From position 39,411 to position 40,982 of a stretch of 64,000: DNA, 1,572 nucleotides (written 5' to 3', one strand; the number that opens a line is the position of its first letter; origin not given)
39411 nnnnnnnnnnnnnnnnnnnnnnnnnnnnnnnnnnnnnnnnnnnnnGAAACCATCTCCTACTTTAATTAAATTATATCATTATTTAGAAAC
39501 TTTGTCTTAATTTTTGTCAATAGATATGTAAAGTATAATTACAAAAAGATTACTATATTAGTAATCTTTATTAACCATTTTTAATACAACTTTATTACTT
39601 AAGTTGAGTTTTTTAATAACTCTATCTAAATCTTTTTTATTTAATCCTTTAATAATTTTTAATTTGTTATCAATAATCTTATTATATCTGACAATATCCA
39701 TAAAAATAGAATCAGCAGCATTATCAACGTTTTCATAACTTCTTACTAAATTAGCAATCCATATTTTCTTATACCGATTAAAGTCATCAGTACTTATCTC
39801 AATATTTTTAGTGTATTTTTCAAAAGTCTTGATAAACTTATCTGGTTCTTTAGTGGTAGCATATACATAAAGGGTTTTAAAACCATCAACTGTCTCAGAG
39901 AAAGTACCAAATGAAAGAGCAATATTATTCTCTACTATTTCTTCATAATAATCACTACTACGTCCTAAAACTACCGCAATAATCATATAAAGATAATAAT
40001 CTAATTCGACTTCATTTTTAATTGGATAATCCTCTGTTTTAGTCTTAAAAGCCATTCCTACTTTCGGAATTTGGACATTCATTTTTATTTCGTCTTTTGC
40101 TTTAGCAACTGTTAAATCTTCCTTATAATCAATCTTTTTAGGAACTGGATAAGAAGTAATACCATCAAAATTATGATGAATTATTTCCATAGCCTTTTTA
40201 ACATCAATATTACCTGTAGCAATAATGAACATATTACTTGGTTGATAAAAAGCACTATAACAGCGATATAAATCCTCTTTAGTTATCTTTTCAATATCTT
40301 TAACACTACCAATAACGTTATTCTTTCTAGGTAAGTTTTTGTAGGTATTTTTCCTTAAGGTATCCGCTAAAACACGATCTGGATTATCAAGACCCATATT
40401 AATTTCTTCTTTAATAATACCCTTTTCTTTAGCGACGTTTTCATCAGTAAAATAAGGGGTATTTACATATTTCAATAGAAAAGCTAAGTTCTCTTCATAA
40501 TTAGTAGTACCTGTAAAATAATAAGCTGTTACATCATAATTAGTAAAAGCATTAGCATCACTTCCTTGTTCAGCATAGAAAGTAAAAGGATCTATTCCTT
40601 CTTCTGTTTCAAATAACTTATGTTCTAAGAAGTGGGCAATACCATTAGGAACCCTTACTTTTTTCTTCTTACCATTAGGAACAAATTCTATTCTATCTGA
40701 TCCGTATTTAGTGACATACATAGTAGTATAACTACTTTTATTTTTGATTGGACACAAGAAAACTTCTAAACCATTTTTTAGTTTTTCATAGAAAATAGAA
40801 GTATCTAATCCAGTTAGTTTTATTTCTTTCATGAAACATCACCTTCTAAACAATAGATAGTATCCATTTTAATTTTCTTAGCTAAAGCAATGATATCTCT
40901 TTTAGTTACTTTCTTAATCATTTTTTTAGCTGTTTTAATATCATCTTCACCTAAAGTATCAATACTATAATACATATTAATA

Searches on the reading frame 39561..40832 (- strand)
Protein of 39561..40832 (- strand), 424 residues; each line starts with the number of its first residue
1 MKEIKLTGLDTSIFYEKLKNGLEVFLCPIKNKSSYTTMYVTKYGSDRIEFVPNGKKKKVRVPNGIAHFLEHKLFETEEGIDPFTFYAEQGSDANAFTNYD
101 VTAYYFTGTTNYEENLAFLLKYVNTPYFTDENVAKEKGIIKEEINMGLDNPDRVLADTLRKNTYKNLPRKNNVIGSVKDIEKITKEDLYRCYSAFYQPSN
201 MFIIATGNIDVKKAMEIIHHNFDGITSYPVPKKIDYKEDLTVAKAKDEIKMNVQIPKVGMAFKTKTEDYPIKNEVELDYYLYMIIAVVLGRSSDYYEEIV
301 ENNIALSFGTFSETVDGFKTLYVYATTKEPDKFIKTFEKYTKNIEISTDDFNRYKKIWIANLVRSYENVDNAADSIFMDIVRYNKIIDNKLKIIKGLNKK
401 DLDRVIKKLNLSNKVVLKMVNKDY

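Call 61: find_encoding_contigs(protein=window:39561-40832:-, flank=10000, max_places=1)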
Protein window:39561-40832:- (424 aa): 6 contigs read that carry it; 1 place shown.
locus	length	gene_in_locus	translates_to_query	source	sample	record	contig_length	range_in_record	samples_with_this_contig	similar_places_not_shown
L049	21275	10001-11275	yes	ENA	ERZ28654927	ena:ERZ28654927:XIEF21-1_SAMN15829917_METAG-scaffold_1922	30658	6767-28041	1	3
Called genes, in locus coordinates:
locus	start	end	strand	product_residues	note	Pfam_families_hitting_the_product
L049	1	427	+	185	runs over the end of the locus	-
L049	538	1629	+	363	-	PF03033:Glyco_transf_28, PF04101:Glyco_tran_28_C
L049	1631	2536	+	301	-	PF01565:FAD_binding_4, PF02873:MurB_C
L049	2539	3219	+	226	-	PF08478:POTRA_1, PF03799:FtsQ_DivIB_C (weak)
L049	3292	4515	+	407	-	PF11104:PilM_2 (faint), PF02491:SHS2_FTSA, PF06723:MreB_Mbl (weak), PF14450:FtsA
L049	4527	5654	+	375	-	PF00091:Tubulin, PF12327:FtsZ_C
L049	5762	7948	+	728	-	PF13491:FtsK_4TM (faint), PF17854:FtsK_alpha, PF01580:FtsK_SpoIIIE, PF09397:FtsK_gamma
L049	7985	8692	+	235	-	PF01048:PNP_UDP_1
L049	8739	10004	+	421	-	PF05193:Peptidase_M16_C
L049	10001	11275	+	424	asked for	PF00675:Peptidase_M16, PF05193:Peptidase_M16_C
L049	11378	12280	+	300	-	-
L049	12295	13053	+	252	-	PF00106:adh_short, PF01370:Epimerase (weak), PF08659:KR, PF13460:NAD_binding_10 (weak), PF13561:adh_short_C2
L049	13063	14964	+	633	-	PF07963:N_methyl (weak)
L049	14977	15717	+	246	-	-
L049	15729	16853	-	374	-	PF01098:FTSW_RODA_SPOVE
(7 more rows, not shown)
